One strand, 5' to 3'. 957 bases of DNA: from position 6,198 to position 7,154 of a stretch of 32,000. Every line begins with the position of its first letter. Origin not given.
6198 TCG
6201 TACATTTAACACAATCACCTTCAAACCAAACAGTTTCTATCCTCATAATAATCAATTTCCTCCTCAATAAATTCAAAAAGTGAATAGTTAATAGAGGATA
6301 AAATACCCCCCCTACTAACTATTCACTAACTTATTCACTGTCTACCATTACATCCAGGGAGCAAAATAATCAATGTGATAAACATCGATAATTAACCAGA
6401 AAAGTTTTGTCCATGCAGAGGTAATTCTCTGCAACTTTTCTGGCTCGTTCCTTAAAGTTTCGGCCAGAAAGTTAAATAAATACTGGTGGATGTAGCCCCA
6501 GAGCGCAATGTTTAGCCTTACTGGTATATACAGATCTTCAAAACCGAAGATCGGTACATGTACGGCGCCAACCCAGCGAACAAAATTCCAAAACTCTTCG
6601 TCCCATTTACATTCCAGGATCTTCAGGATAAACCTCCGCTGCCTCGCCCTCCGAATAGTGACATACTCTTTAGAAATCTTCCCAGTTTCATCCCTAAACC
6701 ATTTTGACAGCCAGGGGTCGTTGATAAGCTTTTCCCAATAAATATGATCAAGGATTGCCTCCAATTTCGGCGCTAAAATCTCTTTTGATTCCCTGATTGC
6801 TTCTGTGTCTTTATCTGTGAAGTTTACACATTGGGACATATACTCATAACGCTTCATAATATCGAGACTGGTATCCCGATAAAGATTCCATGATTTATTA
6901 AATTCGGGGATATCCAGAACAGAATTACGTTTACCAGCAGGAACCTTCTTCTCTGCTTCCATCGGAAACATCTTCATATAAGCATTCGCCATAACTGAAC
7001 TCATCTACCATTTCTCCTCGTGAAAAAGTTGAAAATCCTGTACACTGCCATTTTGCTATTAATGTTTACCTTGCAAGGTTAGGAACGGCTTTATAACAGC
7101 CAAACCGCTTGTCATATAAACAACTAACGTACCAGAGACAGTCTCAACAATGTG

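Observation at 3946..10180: Sigma54 two-component island wired to three O2/NO-binding metalloprotein units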

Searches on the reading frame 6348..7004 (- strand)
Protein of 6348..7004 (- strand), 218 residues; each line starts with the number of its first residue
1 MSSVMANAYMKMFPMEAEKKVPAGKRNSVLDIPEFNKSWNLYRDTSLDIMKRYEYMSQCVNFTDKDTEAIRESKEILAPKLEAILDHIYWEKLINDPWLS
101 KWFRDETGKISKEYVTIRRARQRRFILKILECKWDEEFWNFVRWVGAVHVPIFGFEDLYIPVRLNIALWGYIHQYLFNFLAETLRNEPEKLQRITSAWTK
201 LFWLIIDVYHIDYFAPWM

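Call 3: search_protein_families(library=pfam, proteins=[window:6348-7004:-], max_evalue=0.01)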
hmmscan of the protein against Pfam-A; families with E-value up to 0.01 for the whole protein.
window:6348-7004:- (218 aa): 1 family
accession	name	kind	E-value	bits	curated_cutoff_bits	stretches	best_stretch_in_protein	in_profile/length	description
PF11563.14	Protoglobin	-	1.2e-24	87.6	25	1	51-208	3-147/158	Protoglobin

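Call 11: find_encoding_contigs(protein=window:6348-7004:-, flank=10000, max_places=10)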
Protein window:6348-7004:- (218 aa): 10 contigs read that carry it; 4 places shown.
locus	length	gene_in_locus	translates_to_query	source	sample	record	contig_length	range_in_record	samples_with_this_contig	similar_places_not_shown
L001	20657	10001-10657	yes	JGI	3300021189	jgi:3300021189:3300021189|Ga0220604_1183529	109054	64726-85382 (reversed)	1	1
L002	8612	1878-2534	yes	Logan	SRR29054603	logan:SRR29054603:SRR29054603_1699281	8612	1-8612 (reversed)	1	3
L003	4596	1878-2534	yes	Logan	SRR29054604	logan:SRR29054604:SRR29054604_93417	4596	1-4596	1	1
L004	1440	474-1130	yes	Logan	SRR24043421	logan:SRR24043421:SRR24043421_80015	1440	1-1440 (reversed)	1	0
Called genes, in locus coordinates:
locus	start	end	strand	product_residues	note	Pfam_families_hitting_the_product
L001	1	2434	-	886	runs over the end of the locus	PF01411:tRNA-synt_2c, PF07973:tRNA_SAD, PF02272:DHHA1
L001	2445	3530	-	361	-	PF00154:RecA_N, PF06745:ATPase (weak), PF08423:Rad51, PF27531:MT3502_N (weak), PF21096:RecA_C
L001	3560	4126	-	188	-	PF10469:AKAP7_NLS, PF02834:LigT_PEase, PF13563:2_5_RNA_ligase2, PF02834:LigT_PEase (weak)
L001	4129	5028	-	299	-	PF00294:PfkB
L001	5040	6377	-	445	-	PF00749:tRNA-synt_1c, PF19269:Anticodon_2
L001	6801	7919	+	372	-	PF00989:PAS (weak), PF08448:PAS_4 (weak), PF13188:PAS_8 (weak), PF13426:PAS_9, PF00512:HisKA (weak), PF02518:HATPase_c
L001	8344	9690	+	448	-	PF00072:Response_reg, PF00158:Sigma54_activat, PF01078:Mg_chelatase (faint), PF14532:Sigma54_activ_2, PF07724:AAA_2, PF07728:AAA_5, PF25601:AAA_lid_14, PF02954:HTH_8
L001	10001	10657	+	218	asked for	PF11563:Protoglobin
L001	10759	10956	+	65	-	-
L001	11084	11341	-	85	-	PF00700:Flagellin_C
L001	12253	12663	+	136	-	PF01814:Hemerythrin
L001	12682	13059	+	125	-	PF00072:Response_reg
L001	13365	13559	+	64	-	-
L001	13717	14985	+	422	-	PF07731:Cu-oxidase_2 (faint), PF07732:Cu-oxidase_3 (weak), PF00394:Cu-oxidase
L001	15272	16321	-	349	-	PF25087:GMPPB_C (faint), PF04613:LpxD, PF25084:LbH_EIF2B (weak), PF00132:Hexapep, PF25084:LbH_EIF2B (weak), PF00132:Hexapep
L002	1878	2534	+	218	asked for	PF11563:Protoglobin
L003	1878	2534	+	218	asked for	PF11563:Protoglobin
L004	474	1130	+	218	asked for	PF11563:Protoglobin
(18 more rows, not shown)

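Call 12: find_homologous_proteins(query=window:6348-7004:-)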
Query window:6348-7004:- (218 aa): 49 proteins with E <= 0.001 among 153 candidates.
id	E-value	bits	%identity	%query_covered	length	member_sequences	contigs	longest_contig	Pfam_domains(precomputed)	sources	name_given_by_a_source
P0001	2.1e-133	461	88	100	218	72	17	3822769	PF11563.15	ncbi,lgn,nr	ncbi:MAG: protoglobin family protein [Candidatus Jettenia sp.]|nr:MAG: protoglobin family protein [C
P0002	1.9e-125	435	82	99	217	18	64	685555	PF11563.15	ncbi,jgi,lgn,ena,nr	ncbi:Protoglobin [Candidatus Brocadiaceae bacterium B188]|nr:protoglobin family protein [Candidatus 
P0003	1.9e-124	432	84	99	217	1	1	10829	PF11563.15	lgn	-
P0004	9.6e-124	429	81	100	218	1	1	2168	PF11563.15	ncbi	-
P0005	1.4e-123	429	81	100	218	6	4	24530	PF11563.15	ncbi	ncbi:MAG: protoglobin family protein [Candidatus Brocadiales bacterium]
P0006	4.4e-123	427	81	99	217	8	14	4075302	PF11563.15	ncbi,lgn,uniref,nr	ncbi:MAG: hypothetical protein AYP45_04715 [Candidatus Brocadia carolinensis]|uniref:Globin-sensor d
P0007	8.7e-123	426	81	100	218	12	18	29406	PF11563.15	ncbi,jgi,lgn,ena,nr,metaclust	ncbi:MAG: hypothetical protein A3G17_03455 [Planctomycetes bacterium RIFCSPLOWO2_12_FULL_50_35]|nr:M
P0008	1.7e-122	425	80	99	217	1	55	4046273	PF11563.15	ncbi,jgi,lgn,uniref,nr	ncbi:MAG: hypothetical protein DCC43_06560 [Candidatus Brocadia sp.]|jgi:Protoglobin.|uniref:Globin-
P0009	5.3e-122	424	80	100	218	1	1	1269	PF11563.15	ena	-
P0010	9.1e-122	423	80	100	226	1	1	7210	PF11563.15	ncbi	ncbi:MAG: protoglobin family protein, partial [Candidatus Brocadiales bacterium]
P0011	1.0e-121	423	80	100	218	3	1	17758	PF11563.15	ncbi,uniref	ncbi:MAG TPA: protoglobin family protein [Candidatus Avalokitesvara rifleensis]|uniref:protoglobin f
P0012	1.5e-120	419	80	100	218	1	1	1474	PF11563.15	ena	-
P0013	1.1e-119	416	77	99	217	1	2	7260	PF11563.15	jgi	jgi:hypothetical protein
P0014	2.9e-119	415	77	99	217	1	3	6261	PF11563.15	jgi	jgi:hypothetical protein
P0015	3.3e-119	415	76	99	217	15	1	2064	PF11563.15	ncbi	ncbi:MAG: protoglobin family protein [Candidatus Scalindua sediminis]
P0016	5.7e-118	410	76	100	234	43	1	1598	PF11563.15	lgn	-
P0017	3.4e-117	408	76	100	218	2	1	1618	PF11563.15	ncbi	-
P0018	1.4e-116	406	76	99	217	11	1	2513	PF11563.15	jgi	jgi:hypothetical protein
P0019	3.9e-116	404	77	100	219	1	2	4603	PF11563.15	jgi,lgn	-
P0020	1.7e-114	399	80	95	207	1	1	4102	PF11563.15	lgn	-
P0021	2.1e-114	399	77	100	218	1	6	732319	PF11563.15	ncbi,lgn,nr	ncbi:MAG: protoglobin family protein [Candidatus Brocadiaceae bacterium]|nr:protoglobin family prote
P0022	1.2e-113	396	74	99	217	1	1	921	PF11563.15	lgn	-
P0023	2.7e-113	395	74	99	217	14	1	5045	PF11563.15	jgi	jgi:hypothetical protein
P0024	4.0e-113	395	74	99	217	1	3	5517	PF11563.15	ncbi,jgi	ncbi:MAG: protoglobin family protein [Planctomycetota bacterium]|jgi:hypothetical protein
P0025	1.1e-112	393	74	99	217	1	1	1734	PF11563.15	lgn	-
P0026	1.1e-112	393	72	99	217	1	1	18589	PF11563.15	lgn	-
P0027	8.5e-112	390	74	100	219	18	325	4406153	PF11563.15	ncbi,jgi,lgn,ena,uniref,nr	ncbi:hypothetical protein KsCSTR_03340 [Candidatus Kuenenia stuttgartiensis]|jgi:hypothetical protei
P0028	8.8e-112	390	72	99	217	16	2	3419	PF11563.15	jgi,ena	jgi:hypothetical protein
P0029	3.5e-111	388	72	99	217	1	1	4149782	PF11563.15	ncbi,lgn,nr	ncbi:MAG: protoglobin family protein [Candidatus Scalindua sp.]|nr:protoglobin family protein [Candi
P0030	2.8e-110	385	72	99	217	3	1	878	PF11563.15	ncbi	-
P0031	3.3e-110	385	72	99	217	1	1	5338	PF11563.15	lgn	-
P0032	3.4e-109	382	70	99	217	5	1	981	PF11563.15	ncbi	-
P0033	5.4e-109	381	71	99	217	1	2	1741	PF11563.15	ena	-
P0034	7.2e-109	381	70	99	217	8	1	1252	PF11563.15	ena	-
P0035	1.3e-108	380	70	99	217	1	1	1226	PF11563.15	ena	-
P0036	3.4e-108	378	70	99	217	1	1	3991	PF11563.15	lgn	-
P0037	8.9e-108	377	69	99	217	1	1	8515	PF11563.15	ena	-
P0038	1.3e-107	377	71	99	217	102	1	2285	PF11563.15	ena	-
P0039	1.7e-107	376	69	99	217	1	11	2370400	PF11563.15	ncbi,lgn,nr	ncbi:MAG: hypothetical protein D8M57_02090 [Candidatus Scalindua sp. AMX11]|nr:MAG: hypothetical pro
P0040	2.1e-107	376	69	99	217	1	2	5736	PF11563.15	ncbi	-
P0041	5.0e-107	375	69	99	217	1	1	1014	PF11563.15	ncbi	-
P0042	5.5e-106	371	83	85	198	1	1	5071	PF11563.15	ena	-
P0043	9.5e-105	367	68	99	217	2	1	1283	PF11563.15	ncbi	-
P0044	3.0e-96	339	83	78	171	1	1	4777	PF11563.15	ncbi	ncbi:MAG: hypothetical protein F9K48_02965, partial [Candidatus Brocadia sp.]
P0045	2.3e-94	333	68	100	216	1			PF11563.15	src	-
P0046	6.9e-93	328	78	78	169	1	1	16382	PF11563.15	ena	-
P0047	1.7e-89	317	73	81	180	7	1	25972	PF11563.15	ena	-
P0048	2.5e-56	209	79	51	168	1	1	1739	PF11563.15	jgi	jgi:hypothetical protein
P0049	1.6e-52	196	67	57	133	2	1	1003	PF11563.15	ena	-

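Call 14: find_related_loci(query=window:6348-7004:-, collection=genome_contigs, flank=10000)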
Query window:6348-7004:- (218 aa) in genome_contigs; peptide patterns used: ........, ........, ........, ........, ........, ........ (x = any residue, [..] = any of these).
61 stretches matched a pattern; 45 encode a relative of the query (tblastn E <= 1e-3); 44 distinct loci.
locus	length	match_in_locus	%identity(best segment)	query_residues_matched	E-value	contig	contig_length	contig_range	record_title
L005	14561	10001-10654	96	1-218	2e-143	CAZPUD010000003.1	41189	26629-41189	MAG TPA_asm: uncultured candidatus Brocadiaceae bacterium isolate SRP093185_co1_14 genome assembly, contig: NODE_404_len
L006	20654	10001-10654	91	1-218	7e-138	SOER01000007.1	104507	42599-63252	MAG: Candidatus Loosdrechtia aerotolerans isolate YC1 NODE_7_length_104603_cov_12.081856, whole genome shotgun sequence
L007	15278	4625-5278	88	1-218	1e-135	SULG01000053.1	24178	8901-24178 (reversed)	MAG: Candidatus Jettenia ecosi isolate J2 contig00155, whole genome shotgun sequence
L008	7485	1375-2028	88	1-218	2e-135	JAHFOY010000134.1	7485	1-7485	MAG: Planctomycetota bacterium isolate nzgw514 NODE_11977_length_7486_cov_3.553021, whole genome shotgun sequence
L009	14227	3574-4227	88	1-218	2e-135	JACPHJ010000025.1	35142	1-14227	MAG: Planctomycetota bacterium isolate NC_groundwater_411_Ag_B-0.1um_42_12 GD18-4_B1_scaffold_147346, whole genome shotg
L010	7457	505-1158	86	1-218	4e-131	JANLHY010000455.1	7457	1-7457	MAG: Candidatus Brocadiaceae bacterium isolate S40-1 k99_120019, whole genome shotgun sequence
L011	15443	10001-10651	83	1-217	2e-127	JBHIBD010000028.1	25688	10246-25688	MAG: Candidatus Brocadiales bacterium isolate K_2_bin.28 NODE_730_length_25688_cov_12.584754, whole genome shotgun seque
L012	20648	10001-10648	82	3-218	2e-126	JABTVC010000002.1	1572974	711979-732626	MAG: Planctomycetia bacterium isolate H5_AMX3 seq002, whole genome shotgun sequence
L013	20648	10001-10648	82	3-218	6e-126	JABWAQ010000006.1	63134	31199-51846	MAG: Candidatus Brocadia sp. isolate MAG_8 scaffold_361, whole genome shotgun sequence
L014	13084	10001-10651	81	1-217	2e-125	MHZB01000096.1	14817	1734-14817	MAG: Planctomycetes bacterium RIFCSPLOWO2_12_FULL_50_35 rifcsplowo2_12_scaffold_7147, whole genome shotgun sequence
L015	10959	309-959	81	1-217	3e-125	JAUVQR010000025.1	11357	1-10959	MAG: Planctomycetota bacterium isolate CSMAG_693 CSMAG_693_k127_3893339_length_11357_cov_13.2903, whole genome shotgun s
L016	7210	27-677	80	1-217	6e-124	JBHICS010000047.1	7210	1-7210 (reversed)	MAG: Candidatus Brocadiales bacterium isolate Bea_3_bin.8 NODE_3153_length_7210_cov_3.713347, whole genome shotgun seque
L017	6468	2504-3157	78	1-218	2e-122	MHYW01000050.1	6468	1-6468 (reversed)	MAG: Planctomycetes bacterium RIFCSPHIGHO2_12_FULL_52_36 rifcsphigho2_12_scaffold_24775, whole genome shotgun sequence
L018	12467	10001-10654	77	1-218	2e-122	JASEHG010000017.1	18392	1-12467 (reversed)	MAG: Candidatus Brocadiaceae bacterium isolate Yes70-17 NODE_17_length_18392_cov_6.475378, whole genome shotgun sequence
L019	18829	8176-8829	79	1-218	2e-122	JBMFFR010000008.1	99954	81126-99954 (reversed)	MAG: Candidatus Brocadiia bacterium JP1 bin.217_8, whole genome shotgun sequence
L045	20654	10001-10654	77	1-218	6e-122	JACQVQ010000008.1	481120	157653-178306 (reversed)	MAG: Planctomycetota bacterium isolate NC_groundwater_1467_Ag_S-0.65um_52_288 S_p65_S5_coassembly_k141_4071795, whole ge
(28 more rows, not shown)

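Call 20: search_solved_structures(query=window:6348-7004:-, max_evalue=0.01, show_alignments=2)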
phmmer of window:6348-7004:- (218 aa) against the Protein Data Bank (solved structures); distinct sequences matched with E-value up to 0.01: 12.
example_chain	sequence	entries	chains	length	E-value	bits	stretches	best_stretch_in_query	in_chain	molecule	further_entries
3qzz_A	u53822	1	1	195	4e-06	29.7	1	54-210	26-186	Methanosarcina acetivorans protoglobin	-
3r0g_A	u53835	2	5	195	5.5e-06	29.3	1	54-211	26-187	Methanosarcina acetivorans protoglobin | PROTOGLOBIN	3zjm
3zol_A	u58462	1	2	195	6.8e-06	29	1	54-210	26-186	PROTOGLOBIN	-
3zjj_A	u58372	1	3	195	8.7e-06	28.6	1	54-210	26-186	PROTOGLOBIN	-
3zjh_A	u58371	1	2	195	8.7e-06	28.6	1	54-210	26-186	PROTOGLOBIN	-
3zh0_A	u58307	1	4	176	1.1e-05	28.4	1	54-211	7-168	PROTOGLOBIN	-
3zom_A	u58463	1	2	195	1.2e-05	28.2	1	54-211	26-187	PROTOGLOBIN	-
2veb_A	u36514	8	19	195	1.2e-05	28.1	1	54-210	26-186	PROTOGLOBIN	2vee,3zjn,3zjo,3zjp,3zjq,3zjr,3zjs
3zjl_A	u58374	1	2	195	1.3e-05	28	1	54-210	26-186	PROTOGLOBIN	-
3qzx_A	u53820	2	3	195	2.5e-05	27.1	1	54-210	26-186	Methanosarcina acetivorans protoglobin | PROTOGLOBIN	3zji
7ute_A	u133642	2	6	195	0.00014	24.7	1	52-209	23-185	Protogloblin ApPgb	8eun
8eum_A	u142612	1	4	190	0.00016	24.5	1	53-209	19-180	Protogloblin ApPgb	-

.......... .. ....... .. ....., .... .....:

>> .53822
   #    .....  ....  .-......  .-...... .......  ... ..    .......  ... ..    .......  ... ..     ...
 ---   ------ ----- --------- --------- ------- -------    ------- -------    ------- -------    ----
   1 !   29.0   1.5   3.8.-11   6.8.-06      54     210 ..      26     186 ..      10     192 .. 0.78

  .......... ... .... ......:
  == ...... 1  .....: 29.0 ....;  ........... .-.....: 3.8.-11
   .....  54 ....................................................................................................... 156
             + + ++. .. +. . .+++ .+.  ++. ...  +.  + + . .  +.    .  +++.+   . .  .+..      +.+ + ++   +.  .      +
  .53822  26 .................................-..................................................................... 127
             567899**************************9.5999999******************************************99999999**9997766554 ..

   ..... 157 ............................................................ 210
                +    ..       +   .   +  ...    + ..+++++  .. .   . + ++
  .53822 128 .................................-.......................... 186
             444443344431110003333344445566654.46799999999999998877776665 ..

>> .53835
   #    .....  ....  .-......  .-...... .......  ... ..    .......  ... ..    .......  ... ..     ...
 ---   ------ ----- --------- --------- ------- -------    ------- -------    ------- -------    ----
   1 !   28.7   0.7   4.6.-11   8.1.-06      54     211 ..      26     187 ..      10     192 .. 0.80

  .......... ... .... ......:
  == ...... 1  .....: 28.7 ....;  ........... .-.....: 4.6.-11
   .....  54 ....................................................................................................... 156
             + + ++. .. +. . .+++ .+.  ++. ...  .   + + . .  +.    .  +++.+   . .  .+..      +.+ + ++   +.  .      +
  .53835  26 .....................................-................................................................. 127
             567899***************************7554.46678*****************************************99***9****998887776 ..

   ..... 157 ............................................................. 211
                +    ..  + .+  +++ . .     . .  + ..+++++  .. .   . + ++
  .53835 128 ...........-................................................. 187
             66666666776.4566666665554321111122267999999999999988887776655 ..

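Call 24: find_encoding_contigs(protein=P0027, flank=8000, max_places=1)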
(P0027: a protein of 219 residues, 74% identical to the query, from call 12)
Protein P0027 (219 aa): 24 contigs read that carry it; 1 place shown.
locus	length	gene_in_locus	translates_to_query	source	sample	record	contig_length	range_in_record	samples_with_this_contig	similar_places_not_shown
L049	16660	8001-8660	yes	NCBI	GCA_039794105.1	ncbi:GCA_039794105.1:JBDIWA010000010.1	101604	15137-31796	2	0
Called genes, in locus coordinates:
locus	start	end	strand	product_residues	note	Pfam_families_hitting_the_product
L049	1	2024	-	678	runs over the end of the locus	PF00381:PTS-HPr, PF05524:PEP-utilisers_N, PF00391:PEP-utilizers, PF02896:PEP-utilizers_C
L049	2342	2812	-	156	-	PF00359:PTS_EIIA_2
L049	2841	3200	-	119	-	PF02482:Ribosomal_S30AE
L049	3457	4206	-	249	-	PF18912:DZR_2, PF00156:Pribosyltran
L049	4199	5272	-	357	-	PF03739:LptF_LptG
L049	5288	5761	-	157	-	PF01288:HPPK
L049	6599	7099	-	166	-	-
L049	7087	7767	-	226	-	-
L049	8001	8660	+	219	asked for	PF11563:Protoglobin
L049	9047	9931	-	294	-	-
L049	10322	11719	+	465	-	PF01235:Na_Ala_symp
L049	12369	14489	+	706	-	PF10342:Kre9_KNH, PF00092:VWA, PF13519:VWA_2 (weak), PF13768:VWA_3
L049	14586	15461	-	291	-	PF00565:SNase, PF06514:PsbU (weak), PF12836:HHH_3, PF14520:HHH_5 (faint), PF00633:HHH (weak)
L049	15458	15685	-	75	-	-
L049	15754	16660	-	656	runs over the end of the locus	PF00270:DEAD (faint), PF04851:ResIII, PF17757:UvrB_inter, PF27431:UvrB_3rd, PF00271:Helicase_C, PF12344:UvrB, PF02151:UVR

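Call 25: find_encoding_contigs(protein=P0029, flank=8000, max_places=1)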
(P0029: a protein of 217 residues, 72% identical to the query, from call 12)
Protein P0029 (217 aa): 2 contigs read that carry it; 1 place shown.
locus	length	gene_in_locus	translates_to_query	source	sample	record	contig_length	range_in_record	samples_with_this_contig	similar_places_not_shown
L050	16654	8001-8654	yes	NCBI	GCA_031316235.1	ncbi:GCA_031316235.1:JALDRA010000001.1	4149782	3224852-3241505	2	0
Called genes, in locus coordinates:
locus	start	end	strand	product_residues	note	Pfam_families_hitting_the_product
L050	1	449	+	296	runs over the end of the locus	PF03755:YicC-like_N, PF08340:YicC-like_C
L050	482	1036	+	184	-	PF00625:Guanylate_kin, PF13191:AAA_16 (weak), PF13401:AAA_22 (weak), PF20720:nSTAND3 (weak), PF13238:AAA_18 (weak), PF13671:AAA_33 (faint)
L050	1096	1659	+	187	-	PF02441:Flavoprotein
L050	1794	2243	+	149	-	PF00692:dUTPase, PF22769:DCD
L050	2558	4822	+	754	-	PF13491:FtsK_4TM, PF17854:FtsK_alpha, PF01580:FtsK_SpoIIIE, PF09397:FtsK_gamma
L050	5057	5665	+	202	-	PF01066:CDP-OH_P_transf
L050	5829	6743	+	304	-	PF01545:Cation_efflux, PF16916:ZT_dimer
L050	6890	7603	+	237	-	PF02535:Zip (weak)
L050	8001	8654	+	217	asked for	PF11563:Protoglobin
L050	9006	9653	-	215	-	PF02663:FmdE (faint)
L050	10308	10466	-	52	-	PF00590:TP_methylase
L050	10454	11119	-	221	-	PF01895:PhoU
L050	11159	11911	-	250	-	PF02463:SMC_N, PF00005:ABC_tran, PF13304:AAA_21 (weak)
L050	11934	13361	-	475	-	PF01384:PHO4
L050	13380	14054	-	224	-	PF01865:PhoU_div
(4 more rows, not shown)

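Call 26: find_encoding_contigs(protein=P0007, flank=8000, max_places=1)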
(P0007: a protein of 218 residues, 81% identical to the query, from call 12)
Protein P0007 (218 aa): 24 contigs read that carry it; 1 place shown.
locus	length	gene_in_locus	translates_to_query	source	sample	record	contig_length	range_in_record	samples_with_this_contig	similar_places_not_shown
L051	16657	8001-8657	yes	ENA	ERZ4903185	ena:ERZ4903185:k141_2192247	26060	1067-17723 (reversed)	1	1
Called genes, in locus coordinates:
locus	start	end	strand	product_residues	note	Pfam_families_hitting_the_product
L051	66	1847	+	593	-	PF02401:LYTB, PF01040:UbiA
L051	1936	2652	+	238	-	PF04367:DUF502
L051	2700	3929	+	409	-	PF09861:Lar_N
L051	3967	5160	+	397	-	PF10633:NPCBM_assoc (weak), PF07705:CARDB (weak)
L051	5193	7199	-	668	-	PF00115:COX1 (weak), PF05940:NnrS (faint), PF08984:DUF1858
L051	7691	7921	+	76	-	-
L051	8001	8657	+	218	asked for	PF11563:Protoglobin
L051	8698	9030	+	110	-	-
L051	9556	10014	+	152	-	-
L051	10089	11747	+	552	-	PF00115:COX1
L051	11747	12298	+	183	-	PF02433:FixO, PF00034:Cytochrom_C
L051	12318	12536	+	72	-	-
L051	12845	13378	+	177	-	PF00595:PDZ (weak), PF13180:PDZ_2, PF17820:PDZ_6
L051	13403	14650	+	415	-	PF06689:zf-C4_ClpX, PF05496:RuvB_N (weak), PF00004:AAA, PF07724:AAA_2, PF07728:AAA_5 (weak), PF10431:ClpB_D2-small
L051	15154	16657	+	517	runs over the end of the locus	PF00117:GATase, PF02540:NAD_synthase (weak), PF01507:PAPS_reduct (faint), PF00958:GMP_synt_C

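Call 37: search_protein_families(library=ncbifam, proteins=[window:6348-7004:-], max_evalue=0.001)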
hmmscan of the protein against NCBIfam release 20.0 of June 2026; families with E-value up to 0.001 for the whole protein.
window:6348-7004:- (218 aa): 0 families
